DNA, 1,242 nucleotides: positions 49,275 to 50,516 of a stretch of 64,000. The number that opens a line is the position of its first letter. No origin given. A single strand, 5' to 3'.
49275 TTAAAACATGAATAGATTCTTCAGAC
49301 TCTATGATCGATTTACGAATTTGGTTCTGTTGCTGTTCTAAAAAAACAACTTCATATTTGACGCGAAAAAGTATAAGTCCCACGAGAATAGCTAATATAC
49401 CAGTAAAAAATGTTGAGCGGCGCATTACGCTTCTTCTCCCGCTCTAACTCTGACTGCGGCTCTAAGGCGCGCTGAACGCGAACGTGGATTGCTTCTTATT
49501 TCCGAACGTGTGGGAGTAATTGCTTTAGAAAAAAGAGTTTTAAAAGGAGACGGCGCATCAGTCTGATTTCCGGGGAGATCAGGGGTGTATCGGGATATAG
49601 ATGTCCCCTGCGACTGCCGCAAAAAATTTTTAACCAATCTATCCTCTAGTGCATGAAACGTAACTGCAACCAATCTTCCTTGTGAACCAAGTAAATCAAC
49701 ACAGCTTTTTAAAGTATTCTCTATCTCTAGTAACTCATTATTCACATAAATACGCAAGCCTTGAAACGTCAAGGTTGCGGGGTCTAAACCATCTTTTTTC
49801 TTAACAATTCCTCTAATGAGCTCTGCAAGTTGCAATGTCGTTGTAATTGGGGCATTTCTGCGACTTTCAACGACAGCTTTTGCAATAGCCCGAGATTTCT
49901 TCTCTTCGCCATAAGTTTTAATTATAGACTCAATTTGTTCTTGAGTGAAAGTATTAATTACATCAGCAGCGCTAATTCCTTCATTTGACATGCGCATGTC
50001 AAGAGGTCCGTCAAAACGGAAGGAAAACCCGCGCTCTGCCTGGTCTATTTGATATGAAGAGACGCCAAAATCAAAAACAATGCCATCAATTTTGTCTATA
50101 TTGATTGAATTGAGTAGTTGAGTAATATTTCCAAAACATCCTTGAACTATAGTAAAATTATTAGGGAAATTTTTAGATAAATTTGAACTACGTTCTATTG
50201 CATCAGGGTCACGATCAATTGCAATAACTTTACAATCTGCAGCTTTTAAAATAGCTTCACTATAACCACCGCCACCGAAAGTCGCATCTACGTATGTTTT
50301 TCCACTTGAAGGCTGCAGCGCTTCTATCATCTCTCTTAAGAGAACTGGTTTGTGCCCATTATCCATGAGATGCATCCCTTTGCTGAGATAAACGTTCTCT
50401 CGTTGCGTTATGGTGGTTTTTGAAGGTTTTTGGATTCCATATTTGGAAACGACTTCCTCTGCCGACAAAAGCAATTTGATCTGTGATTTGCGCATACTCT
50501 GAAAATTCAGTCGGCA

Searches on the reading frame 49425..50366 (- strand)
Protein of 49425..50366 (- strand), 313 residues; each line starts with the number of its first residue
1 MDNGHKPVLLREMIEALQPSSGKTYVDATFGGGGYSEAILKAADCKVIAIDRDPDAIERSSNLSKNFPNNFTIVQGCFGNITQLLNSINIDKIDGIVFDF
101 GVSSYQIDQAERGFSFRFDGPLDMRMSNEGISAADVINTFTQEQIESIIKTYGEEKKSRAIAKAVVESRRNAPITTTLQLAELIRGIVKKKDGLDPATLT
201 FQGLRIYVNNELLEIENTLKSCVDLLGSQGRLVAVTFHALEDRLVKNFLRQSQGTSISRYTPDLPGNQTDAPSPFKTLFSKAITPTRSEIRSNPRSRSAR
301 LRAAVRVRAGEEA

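Call 91: find_homologous_proteins(query=window:49425-50366:-, max_evalue=1e-30)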
Query window:49425-50366:- (313 aa): 7996 proteins with E <= 1e-30 among 8000 candidates; the best 120 are listed.
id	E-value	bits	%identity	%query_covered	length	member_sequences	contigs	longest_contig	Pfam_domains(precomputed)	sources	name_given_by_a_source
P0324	1.3e-200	683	100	100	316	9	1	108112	PF01795.26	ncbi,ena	-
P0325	3.3e-107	376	59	93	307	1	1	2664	PF01795.26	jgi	jgi:16S rRNA (cytosine1402-N4)-methyltransferase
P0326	3.9e-106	373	59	96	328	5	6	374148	PF01795.26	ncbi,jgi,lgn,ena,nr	ncbi:MAG: 16S rRNA (cytosine(1402)-N(4))-methyltransferase RsmH [Alphaproteobacteria bacterium]|nr:1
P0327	1.0e-105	372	58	96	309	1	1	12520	PF01795.26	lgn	-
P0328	3.4e-105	370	57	97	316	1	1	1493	PF01795.26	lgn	-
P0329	5.5e-105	369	58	97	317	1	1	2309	PF01795.26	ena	-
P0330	9.7e-105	368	56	98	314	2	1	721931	PF01795.26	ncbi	ncbi:16S rRNA (cytosine(1402)-N(4))-methyltransferase RsmH [Candidatus Odyssella thessalonicensis]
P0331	1.4e-104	368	57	98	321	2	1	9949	PF01795.26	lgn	-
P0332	9.2e-104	365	57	93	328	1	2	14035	PF01795.26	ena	-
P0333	1.8e-103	364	58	97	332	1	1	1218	PF01795.26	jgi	-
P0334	3.2e-103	363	57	97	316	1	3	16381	PF01795.26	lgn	-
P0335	1.5e-102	361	58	96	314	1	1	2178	PF01795.26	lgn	-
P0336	8.5e-102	359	56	93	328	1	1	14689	PF01795.26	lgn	-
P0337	8.7e-102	359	56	99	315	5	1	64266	PF01795.26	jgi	jgi:16S rRNA (cytosine1402-N4)-methyltransferase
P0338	8.7e-102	359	56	97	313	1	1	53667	PF01795.26,PF01728.26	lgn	-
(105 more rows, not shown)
